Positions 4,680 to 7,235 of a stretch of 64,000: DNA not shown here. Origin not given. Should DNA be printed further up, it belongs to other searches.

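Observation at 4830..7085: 751-aa membrane protein with a periplasmic alkaline-phosphatase-like domain inserted into the conserved alaS-ruvX-mltG block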

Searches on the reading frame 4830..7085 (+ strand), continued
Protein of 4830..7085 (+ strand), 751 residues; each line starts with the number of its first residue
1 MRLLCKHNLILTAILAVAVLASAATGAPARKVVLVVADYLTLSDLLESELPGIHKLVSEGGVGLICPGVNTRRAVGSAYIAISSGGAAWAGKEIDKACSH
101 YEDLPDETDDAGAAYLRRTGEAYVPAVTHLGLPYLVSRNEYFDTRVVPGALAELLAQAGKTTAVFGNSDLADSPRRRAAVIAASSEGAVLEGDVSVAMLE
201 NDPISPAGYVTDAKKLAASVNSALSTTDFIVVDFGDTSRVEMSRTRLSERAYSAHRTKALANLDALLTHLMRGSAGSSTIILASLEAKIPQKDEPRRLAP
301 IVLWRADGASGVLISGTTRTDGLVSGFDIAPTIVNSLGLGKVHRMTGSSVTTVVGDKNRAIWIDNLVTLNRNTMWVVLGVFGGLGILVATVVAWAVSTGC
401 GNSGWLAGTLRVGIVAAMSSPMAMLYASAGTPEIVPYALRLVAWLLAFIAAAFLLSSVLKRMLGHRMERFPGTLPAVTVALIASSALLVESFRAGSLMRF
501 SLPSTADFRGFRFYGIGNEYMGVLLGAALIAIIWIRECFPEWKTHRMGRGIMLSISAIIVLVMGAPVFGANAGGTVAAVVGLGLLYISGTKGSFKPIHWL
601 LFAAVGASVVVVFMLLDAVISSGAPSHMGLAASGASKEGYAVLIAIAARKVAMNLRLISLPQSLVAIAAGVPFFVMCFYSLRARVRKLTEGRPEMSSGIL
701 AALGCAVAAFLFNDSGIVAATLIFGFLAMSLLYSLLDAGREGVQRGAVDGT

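Call 52: find_related_loci(query=A1, collection=genome_contigs, flank=7000)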
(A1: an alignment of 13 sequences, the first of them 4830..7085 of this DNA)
Query A1 (751 aa) in genome_contigs; peptide patterns used: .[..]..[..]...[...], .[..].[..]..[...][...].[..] (x = any residue, [..] = any of these).
600 stretches matched a pattern (row limit reached: there are more); 370 encode a relative of the query (tblastn E <= 1e-3); the best 80 are kept; 80 distinct loci.
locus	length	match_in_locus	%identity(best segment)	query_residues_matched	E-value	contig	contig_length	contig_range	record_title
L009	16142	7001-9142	52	27-738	0e+0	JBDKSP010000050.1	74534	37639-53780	MAG: Armatimonadota bacterium isolate 6_bin.213 c_000000623063, whole genome shotgun sequence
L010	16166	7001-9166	42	22-741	2e-155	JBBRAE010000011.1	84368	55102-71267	MAG: Armatimonadota bacterium isolate Co_metawrap_2280 Cmw_2280_k141_14322535_length_84368_cov_14.9993, whole genome sho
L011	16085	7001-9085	31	31-737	7e-79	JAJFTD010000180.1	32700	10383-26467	MAG: bacterium isolate bin.10 k141_2905316, whole genome shotgun sequence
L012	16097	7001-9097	30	22-736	6e-70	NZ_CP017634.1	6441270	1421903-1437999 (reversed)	Candidatus Formimonas warabiya strain DCMF chromosome, complete genome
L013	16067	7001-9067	29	20-733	5e-67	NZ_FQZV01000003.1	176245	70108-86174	Geosporobacter subterraneus DSM 17957, whole genome shotgun sequence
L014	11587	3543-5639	29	30-745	3e-67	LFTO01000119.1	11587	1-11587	MAG: Clostridiales bacterium DTU086 scaffold40488, whole genome shotgun sequence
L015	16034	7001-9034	26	29-720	2e-65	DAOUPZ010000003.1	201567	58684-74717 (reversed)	MAG TPA_asm: Clostridia bacterium isolate CSMAG_113 CSMAG_113_k141_3014023_length_201567_cov_21.1650, whole genome shotg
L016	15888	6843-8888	29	31-736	3e-65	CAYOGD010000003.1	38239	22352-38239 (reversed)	MAG TPA_asm: uncultured Alkaliphilus sp. isolate binchicken_co157_49 genome assembly, contig: NODE_2068_length_38239_cov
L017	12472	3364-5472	30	32-741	3e-64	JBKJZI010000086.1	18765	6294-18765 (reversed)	MAG: Chthonomonadales bacterium isolate swi_bin.234 S1Ck127_12896639_flag_1_multi_8.0000_len_18765, whole genome shotgun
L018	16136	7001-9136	29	14-740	2e-64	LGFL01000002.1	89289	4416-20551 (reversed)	MAG: Thermoanaerobacterales bacterium 50_218 S_scaffold_12, whole genome shotgun sequence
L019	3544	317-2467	28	1-737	3e-64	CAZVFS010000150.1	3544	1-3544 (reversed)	MAG TPA_asm: uncultured Alkaliphilus sp. isolate binchicken_co39_526 genome assembly, contig: NODE_52839_length_3544_cov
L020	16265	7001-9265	30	26-732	5e-64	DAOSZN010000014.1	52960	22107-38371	MAG TPA_asm: Bacillota bacterium isolate AMR_MDS_2058 NODE_512_length_52960_cov_11.113146, whole genome shotgun sequence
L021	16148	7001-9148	29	31-745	2e-62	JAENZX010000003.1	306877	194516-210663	MAG: Thermincola ferriacetica isolate BM5_bin.18 BM5_bin18_NODE_10_length_306877_cov_8.455707, whole genome shotgun sequ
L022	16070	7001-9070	30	28-737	6e-62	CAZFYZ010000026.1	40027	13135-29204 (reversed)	MAG TPA_asm: uncultured bacterium isolate SRP294416_co1_116 genome assembly, contig: NODE_1589_length_40027_cov_4.840713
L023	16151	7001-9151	26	9-741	5e-60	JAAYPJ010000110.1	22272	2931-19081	MAG: Clostridiales bacterium isolate AS22ysBPME_189 167865_AS22, whole genome shotgun sequence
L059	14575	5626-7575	26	48-732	4e-48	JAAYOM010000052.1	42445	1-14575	MAG: Bacillota bacterium isolate AS21ysBPME_46 63286_AS21, whole genome shotgun sequence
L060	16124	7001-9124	27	1-722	6e-48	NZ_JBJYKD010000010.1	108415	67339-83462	Thermoanaerobacterium sp. DL9XJH110 NODE_10_length_108415_cov_284.069292, whole genome shotgun sequence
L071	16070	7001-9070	25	9-721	3e-46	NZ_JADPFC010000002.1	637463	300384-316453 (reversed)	Romboutsia sp. 1001713B170131_170501_G6 NODE_2_length_637463_cov_43.5749, whole genome shotgun sequence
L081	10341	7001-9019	28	31-732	5e-44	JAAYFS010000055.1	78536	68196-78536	MAG: Bacillota bacterium isolate AS09scLD_10 347239_AS09, whole genome shotgun sequence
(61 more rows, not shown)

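Call 61: search_protein_families(library=pfam, proteins=[L007:2924-4129:+], max_evalue=0.01)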
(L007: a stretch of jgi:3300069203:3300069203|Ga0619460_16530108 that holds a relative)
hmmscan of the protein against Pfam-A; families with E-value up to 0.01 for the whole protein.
L007:2924-4129:+ (401 aa): 0 families

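Call 64: search_solved_structures(query=A3, max_evalue=10)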
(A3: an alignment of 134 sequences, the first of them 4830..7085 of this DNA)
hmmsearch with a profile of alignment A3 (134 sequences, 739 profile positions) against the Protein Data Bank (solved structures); distinct sequences matched with E-value up to 10: 36.
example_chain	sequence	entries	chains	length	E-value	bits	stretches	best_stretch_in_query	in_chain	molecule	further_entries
9bba_A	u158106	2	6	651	0.011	17.1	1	320-374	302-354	S1_8C sulfatase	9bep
7knf_A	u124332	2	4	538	0.021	16.1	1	329-356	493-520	2,3-bisphosphoglycerate-independent phosphoglycerate mutase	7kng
5kgn_A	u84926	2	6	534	0.023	16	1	329-355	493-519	2,3-bisphosphoglycerate-independent phosphoglycerate mutase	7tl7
5kgl_A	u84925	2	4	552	0.023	16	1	329-355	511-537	2,3-bisphosphoglycerate-independent phosphoglycerate mutase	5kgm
5vpu_A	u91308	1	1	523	0.034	15.4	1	330-355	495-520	2,3-bisphosphoglycerate-independent phosphoglycerate mutase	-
7p26_AAA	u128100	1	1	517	0.039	15.2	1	22-117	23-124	Putative arylsulfatase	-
9wn4_C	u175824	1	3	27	0.054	14.8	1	333-353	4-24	2,3-bisphosphoglycerate-independent phosphoglycerate mutase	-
5g2v_A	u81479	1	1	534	0.079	14.2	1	300-358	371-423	N-ACETYLGLUCOSAMINE-6-SULFATASE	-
2ify_A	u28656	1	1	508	0.13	13.5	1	330-353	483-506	2,3-bisphosphoglycerate-independent phosphoglycerate mutase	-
10up_A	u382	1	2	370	0.2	12.9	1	414-488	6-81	Transmembrane 6 superfamily member 1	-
5too_A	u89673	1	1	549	0.31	12.3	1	330-356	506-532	Alkaline phosphatase PafA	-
5tj3_A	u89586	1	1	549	0.31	12.3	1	330-356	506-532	Alkaline phosphatase PafA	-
1ejj_A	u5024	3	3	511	0.57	11.4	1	331-353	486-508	PHOSPHOGLYCERATE MUTASE | 2,3-BISPHOSPHOGLYCERATE-INDEPENDENT PHOSPHOGLYCERATE MUTASE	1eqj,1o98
1o99_A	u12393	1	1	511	0.57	11.4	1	331-353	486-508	2,3-BISPHOSPHOGLYCERATE-INDEPENDENT PHOSPHOGLYCERATE MUTASE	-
4upk_A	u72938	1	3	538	0.58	11.4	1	299-354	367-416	PHOSPHONATE MONOESTER HYDROLASE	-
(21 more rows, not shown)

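Call 67: search_protein_families(library=pfam, alignment_id=A4, max_evalue=1)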
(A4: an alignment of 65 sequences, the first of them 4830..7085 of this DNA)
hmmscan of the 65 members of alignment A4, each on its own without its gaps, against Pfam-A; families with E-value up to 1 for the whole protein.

A. member 1, window:4830-7085:+ (751 aa): 3 families
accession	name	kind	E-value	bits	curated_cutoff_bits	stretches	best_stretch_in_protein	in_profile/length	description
PF16347.10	SGSH_C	-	0.014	16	29.3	1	316-365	30-79/154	N-sulphoglucosamine sulphohydrolase, C-terminal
PF02927.20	CelD_N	-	0.14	13.4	24.6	1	207-266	11-71/86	Cellulase N-terminal ig-like domain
PF20309.4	DRHyd-ASK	-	0.31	11.4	26.6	0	214-239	3-28/36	Deoxyribohydrolase (DRHyd) domain of the ASK signalosome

B. families by the number of members that match (of 65 scanned): 30 families (the first 25 are shown)
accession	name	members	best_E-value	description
PF16347.10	SGSH_C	30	0.00041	N-sulphoglucosamine sulphohydrolase, C-terminal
PF01676.23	Metalloenzyme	8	6.7e-07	Metalloenzyme superfamily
PF00884.28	Sulfatase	8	0.033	Sulfatase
PF01663.27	Phosphodiest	5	0.0027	Type I phosphodiesterase / nucleotide pyrophosphatase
PF16927.11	HisKA_7TM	1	3.4e-06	N-terminal 7TM region of histidine kinase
PF17073.10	SafA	1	0.0032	Two-component-system connector protein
PF19029.5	DUF883_C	1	0.0057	DUF883 C-terminal glycine zipper region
PF13567.11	DUF4131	1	0.012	Domain of unknown function (DUF4131)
PF25637.1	DUF7942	1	0.018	Family of unknown function (DUF7942)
PF02038.21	ATP1G1_PLM_MAT8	1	0.022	ATP1G1/PLM/MAT8 family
PF06176.17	WaaY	1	0.023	Lipopolysaccharide core biosynthesis protein (WaaY)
PF19752.4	DUF6239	1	0.025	Family of unknown function (DUF6239)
PF04964.19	Flp_Fap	1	0.026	Flp/Fap pilin component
PF07242.16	DUF1430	1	0.029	Protein of unknown function (DUF1430)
PF23082.1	Myb_DNA-binding_2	1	0.041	Myb-like DNA-binding domain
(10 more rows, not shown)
